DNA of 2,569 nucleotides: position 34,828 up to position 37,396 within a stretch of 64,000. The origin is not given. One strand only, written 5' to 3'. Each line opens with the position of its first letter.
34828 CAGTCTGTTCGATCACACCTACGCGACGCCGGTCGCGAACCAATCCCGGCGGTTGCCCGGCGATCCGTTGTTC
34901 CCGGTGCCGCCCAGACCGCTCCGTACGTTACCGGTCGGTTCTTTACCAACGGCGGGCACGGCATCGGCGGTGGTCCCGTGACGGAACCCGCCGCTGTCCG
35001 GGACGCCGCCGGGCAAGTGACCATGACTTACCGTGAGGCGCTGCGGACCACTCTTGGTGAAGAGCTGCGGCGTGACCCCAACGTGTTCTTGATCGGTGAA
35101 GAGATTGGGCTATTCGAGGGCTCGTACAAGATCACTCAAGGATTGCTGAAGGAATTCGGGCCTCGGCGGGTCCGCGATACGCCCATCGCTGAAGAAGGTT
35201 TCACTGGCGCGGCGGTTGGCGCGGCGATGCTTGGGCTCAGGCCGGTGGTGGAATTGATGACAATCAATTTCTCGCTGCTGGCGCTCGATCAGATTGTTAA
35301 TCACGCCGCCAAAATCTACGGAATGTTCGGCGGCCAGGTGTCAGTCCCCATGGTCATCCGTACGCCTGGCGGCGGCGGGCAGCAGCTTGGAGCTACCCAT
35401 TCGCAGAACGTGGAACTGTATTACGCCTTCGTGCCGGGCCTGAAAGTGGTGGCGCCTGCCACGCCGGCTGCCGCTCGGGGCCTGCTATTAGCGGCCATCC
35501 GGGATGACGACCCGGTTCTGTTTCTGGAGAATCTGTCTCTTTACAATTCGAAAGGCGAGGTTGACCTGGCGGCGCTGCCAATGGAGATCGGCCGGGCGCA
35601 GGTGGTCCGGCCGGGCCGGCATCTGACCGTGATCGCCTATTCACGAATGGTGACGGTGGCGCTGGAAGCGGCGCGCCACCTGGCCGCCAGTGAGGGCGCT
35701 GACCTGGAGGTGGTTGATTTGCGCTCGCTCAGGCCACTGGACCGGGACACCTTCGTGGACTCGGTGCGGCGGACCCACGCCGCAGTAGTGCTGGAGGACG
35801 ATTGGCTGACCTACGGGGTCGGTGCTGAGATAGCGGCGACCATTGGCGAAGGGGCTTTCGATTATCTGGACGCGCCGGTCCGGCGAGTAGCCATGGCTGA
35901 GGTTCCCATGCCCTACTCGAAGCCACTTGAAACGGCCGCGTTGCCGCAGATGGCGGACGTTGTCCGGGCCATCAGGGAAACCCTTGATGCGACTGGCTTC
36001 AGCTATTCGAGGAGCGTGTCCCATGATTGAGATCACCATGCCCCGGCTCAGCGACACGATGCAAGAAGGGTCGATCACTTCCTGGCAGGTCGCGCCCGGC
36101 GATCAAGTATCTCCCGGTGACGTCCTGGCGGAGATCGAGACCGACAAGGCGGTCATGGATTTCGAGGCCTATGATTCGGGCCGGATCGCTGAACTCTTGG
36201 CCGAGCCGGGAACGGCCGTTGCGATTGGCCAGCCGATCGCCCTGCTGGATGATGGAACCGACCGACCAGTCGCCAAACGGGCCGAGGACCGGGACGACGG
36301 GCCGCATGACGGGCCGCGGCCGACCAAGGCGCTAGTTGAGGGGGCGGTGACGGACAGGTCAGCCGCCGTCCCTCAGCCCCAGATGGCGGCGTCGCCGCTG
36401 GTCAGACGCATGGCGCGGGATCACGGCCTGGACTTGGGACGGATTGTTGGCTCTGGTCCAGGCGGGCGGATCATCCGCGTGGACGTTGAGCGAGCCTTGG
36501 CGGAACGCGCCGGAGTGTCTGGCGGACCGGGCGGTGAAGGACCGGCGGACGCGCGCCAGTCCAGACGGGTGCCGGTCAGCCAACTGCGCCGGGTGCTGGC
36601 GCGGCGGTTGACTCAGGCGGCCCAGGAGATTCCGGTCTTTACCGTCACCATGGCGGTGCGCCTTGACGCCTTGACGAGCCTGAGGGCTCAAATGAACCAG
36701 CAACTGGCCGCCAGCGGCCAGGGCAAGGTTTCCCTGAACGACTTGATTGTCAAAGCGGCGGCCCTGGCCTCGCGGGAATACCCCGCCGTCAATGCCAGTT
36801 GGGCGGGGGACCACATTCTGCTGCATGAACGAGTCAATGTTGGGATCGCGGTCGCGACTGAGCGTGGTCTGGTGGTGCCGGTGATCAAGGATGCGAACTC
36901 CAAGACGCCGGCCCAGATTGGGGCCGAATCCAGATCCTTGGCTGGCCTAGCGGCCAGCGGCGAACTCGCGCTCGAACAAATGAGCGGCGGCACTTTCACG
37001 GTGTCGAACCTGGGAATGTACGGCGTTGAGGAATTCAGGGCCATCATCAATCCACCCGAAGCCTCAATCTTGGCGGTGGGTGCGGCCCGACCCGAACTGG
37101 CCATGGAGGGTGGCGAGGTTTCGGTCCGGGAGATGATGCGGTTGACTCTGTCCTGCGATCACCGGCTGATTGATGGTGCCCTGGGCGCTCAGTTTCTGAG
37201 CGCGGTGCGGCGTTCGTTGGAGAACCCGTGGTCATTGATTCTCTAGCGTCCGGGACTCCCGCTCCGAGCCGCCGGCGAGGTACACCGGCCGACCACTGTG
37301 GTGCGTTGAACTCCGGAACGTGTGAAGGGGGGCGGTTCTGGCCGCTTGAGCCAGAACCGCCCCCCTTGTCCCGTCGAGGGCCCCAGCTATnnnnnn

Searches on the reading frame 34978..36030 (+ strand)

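Call 76: search_protein_families(library=pfam, proteins=[window:34978-36030:+], max_evalue=0.00001)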
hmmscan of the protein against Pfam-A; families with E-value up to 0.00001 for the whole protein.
window:34978-36030:+ (350 aa): 2 families
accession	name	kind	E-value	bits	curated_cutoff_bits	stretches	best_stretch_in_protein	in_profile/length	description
PF02779.29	Transket_pyr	-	1e-40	139.6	27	1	16-190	3-173/174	Transketolase, pyrimidine binding domain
PF02780.25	Transketolase_C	-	4.3e-37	127.2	25.9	1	205-328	1-124/124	Transketolase, C-terminal domain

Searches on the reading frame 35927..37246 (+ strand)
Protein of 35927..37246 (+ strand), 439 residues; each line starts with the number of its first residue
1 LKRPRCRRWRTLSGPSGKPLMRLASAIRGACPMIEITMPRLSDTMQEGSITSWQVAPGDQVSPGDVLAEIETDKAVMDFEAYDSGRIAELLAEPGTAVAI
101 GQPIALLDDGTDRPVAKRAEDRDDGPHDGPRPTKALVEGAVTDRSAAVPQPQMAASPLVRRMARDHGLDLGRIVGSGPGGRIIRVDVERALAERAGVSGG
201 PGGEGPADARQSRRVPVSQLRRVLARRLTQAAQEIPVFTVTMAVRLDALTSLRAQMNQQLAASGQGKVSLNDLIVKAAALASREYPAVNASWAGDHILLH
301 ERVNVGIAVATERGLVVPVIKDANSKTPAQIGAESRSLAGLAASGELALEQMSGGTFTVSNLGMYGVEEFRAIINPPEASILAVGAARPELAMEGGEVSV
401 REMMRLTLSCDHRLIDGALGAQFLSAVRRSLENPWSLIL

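Call 76: search_protein_families(library=pfam, proteins=[window:35927-37246:+], max_evalue=0.00001)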
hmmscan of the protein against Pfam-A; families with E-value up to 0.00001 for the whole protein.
window:35927-37246:+ (439 aa): 3 families
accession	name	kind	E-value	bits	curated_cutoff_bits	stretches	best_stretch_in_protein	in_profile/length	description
PF00198.28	2-oxoacid_dh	-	8.3e-82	274.5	23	1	211-438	3-231/232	2-oxoacid dehydrogenases acyltransferase (catalytic domain)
PF00364.28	Biotin_lipoyl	-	1.8e-19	69.8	22.1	1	35-106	2-72/73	Biotin-requiring enzyme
PF02817.22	E3_binding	-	8.8e-15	55.1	23.7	1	155-188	3-36/36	e3 binding domain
